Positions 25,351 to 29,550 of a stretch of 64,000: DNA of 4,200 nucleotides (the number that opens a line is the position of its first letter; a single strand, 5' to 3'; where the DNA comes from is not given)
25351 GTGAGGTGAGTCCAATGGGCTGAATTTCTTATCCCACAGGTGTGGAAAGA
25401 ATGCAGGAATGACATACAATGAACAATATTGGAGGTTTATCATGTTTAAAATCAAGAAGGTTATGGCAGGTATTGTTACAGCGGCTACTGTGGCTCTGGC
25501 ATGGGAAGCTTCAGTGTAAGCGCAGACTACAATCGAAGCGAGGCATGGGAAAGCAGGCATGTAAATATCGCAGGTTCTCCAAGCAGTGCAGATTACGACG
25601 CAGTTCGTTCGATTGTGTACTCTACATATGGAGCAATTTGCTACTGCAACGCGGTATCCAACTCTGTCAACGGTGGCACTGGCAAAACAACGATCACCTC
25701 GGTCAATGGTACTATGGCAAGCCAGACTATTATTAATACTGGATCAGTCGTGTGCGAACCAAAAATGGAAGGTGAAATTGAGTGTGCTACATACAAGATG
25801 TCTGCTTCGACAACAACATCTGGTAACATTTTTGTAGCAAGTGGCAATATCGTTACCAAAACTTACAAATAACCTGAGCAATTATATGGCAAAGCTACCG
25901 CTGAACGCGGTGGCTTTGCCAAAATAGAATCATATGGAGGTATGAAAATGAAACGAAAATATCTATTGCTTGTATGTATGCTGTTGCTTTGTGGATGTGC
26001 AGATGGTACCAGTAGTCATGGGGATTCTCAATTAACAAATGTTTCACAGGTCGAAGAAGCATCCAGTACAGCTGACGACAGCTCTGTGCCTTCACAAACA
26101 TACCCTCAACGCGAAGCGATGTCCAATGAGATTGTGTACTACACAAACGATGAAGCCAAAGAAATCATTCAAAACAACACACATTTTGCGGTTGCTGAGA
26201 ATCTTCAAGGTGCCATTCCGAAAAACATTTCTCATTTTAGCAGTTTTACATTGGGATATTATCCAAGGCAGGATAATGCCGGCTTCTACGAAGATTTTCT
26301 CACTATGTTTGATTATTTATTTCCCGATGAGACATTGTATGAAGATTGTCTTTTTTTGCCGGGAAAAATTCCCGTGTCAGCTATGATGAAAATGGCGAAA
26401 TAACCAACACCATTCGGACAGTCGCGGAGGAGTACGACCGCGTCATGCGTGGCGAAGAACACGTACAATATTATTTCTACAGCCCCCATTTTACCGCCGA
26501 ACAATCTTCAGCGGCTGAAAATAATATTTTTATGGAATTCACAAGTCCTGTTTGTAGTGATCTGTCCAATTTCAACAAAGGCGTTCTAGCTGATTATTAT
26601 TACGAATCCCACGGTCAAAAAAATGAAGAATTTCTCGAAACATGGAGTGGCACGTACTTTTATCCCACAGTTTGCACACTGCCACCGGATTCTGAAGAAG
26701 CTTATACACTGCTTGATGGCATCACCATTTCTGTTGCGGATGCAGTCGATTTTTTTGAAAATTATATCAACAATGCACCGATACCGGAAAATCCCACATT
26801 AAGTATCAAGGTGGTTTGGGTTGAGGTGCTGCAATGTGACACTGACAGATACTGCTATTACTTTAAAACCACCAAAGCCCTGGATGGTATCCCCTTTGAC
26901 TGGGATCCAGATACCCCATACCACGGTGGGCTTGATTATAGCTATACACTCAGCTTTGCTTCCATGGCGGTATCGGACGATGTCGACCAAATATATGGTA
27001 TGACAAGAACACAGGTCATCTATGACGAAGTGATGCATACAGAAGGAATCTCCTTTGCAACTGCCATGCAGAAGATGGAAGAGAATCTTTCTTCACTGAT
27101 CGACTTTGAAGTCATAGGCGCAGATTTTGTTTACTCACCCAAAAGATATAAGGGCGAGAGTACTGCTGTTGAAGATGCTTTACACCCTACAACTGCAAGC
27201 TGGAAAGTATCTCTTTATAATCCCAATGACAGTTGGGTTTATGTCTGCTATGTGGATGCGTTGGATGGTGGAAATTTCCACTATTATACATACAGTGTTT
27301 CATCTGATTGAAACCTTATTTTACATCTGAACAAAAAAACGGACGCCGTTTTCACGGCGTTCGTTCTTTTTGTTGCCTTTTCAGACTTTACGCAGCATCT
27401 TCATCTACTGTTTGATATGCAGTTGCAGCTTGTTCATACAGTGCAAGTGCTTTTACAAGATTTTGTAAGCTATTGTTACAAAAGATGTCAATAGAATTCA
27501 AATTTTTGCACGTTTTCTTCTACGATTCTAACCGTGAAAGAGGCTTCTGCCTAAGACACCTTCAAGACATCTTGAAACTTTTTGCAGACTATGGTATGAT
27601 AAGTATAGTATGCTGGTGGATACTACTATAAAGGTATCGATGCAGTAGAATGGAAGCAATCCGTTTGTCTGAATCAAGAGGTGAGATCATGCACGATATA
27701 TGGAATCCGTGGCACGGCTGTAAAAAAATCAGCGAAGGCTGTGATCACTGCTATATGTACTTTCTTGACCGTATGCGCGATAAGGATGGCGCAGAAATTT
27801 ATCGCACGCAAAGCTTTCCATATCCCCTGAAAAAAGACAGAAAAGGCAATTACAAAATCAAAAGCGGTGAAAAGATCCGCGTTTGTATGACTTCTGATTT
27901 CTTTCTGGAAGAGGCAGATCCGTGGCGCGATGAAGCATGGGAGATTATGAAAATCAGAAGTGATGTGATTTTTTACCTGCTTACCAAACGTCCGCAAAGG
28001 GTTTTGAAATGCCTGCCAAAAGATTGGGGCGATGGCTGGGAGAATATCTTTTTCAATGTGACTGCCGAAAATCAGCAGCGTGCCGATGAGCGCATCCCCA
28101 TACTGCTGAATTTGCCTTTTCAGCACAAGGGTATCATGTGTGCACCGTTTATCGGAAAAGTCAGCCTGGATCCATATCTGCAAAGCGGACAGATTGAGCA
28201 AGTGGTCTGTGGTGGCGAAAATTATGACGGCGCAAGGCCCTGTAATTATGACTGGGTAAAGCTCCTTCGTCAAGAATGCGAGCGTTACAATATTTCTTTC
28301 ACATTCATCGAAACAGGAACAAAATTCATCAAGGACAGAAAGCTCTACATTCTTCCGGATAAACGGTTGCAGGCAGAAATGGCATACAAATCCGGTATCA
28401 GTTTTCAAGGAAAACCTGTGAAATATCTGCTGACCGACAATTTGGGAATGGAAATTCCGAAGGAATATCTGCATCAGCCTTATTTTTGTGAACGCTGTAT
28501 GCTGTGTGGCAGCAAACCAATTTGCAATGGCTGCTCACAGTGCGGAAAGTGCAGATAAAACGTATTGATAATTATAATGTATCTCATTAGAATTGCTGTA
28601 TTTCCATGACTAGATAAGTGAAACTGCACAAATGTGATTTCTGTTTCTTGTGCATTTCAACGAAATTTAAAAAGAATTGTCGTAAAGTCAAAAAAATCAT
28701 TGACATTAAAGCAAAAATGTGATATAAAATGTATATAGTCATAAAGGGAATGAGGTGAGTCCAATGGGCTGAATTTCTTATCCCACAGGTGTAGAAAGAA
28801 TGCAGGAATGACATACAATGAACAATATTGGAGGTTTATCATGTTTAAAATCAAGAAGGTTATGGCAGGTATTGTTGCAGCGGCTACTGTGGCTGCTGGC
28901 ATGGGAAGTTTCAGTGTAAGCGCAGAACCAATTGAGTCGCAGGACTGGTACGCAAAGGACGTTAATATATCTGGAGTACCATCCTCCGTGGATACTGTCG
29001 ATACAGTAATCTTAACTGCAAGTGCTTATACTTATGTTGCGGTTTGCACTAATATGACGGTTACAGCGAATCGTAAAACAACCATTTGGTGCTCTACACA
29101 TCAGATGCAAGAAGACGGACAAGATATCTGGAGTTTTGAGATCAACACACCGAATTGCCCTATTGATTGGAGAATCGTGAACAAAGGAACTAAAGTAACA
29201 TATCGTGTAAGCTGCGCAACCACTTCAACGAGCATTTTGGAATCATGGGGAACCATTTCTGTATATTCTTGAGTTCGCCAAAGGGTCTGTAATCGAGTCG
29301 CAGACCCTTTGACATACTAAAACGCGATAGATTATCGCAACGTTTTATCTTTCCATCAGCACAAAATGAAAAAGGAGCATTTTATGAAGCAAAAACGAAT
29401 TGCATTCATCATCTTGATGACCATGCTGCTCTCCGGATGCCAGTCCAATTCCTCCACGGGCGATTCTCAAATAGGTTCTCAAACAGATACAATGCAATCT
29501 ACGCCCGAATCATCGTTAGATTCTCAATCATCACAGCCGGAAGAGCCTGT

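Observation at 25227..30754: Tandemly duplicated cassette: small 4-Cys secreted protein plus large lipoprotein, with no family I can name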

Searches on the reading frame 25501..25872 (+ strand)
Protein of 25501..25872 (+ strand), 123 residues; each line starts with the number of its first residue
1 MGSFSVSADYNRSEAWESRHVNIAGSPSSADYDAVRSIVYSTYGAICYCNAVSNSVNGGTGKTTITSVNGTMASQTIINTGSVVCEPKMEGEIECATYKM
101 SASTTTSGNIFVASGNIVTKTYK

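Call 6: search_protein_families(library=pfam, proteins=[window:25501-25872:+], max_evalue=1)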
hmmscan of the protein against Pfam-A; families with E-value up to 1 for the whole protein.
window:25501-25872:+ (123 aa): 0 families

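Call 7: search_protein_families(library=ncbifam, proteins=[window:25501-25872:+], max_evalue=1)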
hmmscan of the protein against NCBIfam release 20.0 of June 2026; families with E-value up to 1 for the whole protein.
window:25501-25872:+ (123 aa): 0 families

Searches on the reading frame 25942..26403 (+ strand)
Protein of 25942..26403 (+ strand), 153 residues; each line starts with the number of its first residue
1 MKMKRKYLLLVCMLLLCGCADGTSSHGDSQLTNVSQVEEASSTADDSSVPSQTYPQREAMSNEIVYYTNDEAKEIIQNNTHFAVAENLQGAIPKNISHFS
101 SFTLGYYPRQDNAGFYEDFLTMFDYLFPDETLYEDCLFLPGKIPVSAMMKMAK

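Call 6: search_protein_families(library=pfam, proteins=[window:25942-26403:+], max_evalue=1)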
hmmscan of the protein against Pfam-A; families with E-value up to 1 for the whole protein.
window:25942-26403:+ (153 aa): 0 families

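Call 7: search_protein_families(library=ncbifam, proteins=[window:25942-26403:+], max_evalue=1)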
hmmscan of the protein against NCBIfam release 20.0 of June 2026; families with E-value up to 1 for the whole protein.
window:25942-26403:+ (153 aa): 11 families
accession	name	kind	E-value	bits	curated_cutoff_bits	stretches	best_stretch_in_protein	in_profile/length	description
NF046038.1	NGK_0946_fam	subfamily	0.00031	21.2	45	1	3-72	1-69/102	NGK_0946 family protein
NF053772.1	BSAP5b_fam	equivalog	0.0071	15.7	380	1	1-61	1-61/418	BSAP5b family pore-forming toxin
NF000824.0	PRK00066.1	subfamily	0.014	14.8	339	1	25-89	178-242/316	L-lactate dehydrogenase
NF040528.1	SP_0198_lipo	equivalog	0.028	14.3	100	1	6-75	6-75/144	SP_0198 family lipoprotein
NF041193.1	lipo_SP0191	subfamily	0.03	14.3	75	1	3-92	1-97/190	SP0191 family lipoprotein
NF046053.1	lipo_BPTD_2524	equivalog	0.035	14.5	50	1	3-39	1-37/132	BPTD_2524 family lipoprotein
NF003782.0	PRK05371.1-3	subfamily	0.036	12.4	711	1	10-56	18-64/648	Xaa-Pro dipeptidyl-peptidase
NF045774.1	cytochro_C551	exception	0.041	13.9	118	1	1-41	1-37/110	cytochrome c551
TIGR02747.1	TraV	equivalog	0.067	13.9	44.75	1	3-74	1-69/145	type IV conjugative transfer system lipoprotein TraV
TIGR01405.1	polC_Gram_pos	equivalog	0.1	10.2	1043.45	1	42-81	531-570/1211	DNA polymerase III subunit alpha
TIGR01771.1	L-LDH-NAD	equivalog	0.18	11.1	303.55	1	26-88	169-231/299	L-lactate dehydrogenase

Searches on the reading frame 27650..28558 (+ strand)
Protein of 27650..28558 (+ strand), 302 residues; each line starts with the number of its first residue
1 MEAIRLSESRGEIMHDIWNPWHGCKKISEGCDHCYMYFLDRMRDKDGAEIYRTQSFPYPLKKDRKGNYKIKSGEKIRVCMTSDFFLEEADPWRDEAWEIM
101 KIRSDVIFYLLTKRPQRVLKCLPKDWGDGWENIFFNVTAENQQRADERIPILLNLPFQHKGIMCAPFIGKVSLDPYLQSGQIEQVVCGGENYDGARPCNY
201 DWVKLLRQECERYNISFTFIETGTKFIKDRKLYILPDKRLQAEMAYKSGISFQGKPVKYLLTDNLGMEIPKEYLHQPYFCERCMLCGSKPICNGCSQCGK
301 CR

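Call 6: search_protein_families(library=pfam, proteins=[window:27650-28558:+], max_evalue=1)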
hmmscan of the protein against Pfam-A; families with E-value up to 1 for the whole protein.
window:27650-28558:+ (302 aa): 2 families
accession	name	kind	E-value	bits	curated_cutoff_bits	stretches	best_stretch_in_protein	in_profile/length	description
PF07505.17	DUF5131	-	4.9e-40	138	28.9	1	12-224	5-217/243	Protein of unknown function (DUF5131)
PF17338.8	GP88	-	0.00023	21.5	24.4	1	71-122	94-145/230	Gene product 88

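Call 7: search_protein_families(library=ncbifam, proteins=[window:27650-28558:+], max_evalue=1)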
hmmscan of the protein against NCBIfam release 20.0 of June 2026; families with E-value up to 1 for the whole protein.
window:27650-28558:+ (302 aa): 1 family
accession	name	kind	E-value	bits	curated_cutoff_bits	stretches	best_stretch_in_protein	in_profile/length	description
TIGR04471.1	rSAM_mob_pairA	equivalog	0.02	14.4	355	1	82-217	65-192/220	radical SAM mobile pair protein A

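Call 88: search_protein_families(library=padloc, proteins=[window:27650-28558:+], max_evalue=0.01)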
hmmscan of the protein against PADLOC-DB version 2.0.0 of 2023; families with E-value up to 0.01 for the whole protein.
window:27650-28558:+ (302 aa): 2 families
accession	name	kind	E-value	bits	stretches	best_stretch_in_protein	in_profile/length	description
PDLC04569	PDC-M30B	-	4.8e-31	106.1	1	8-228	3-218/241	-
PDLC04639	PDC-M41B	-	1.6e-29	101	1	9-226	4-216/241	-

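Call 89: search_protein_families(library=phrogs, proteins=[window:27650-28558:+], max_evalue=0.01)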
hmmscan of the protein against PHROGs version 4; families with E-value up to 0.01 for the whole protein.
window:27650-28558:+ (302 aa): 1 family
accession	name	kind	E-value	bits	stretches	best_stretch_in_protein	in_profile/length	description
phrog_2045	-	unknown function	1.5e-45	156.9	1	16-240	12-249/299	-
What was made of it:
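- On Known anti-phage defence systems (PADLOC) and phage protein families (PHROGs): No hits for S2, L2, perm1 or perm2 (calls 88, 89).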

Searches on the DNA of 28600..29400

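Call 63: search_rna_families(source=window, start=28600, end=29400, threshold=evalue, max_evalue=10)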
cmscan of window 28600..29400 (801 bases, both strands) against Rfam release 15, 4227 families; matches with E-value up to 10: 2.
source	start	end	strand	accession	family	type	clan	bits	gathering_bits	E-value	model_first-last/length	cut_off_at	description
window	29269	29319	-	RF00047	mir-2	Gene; miRNA;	-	18.8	45.5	0.98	1-72/72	no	mir-2 microRNA precursor family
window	28754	28785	-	RF01309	sR60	Gene; snRNA; snoRNA; CD-box;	CL00132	16.2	50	0.64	1-55/55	no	Small nucleolar RNA sR60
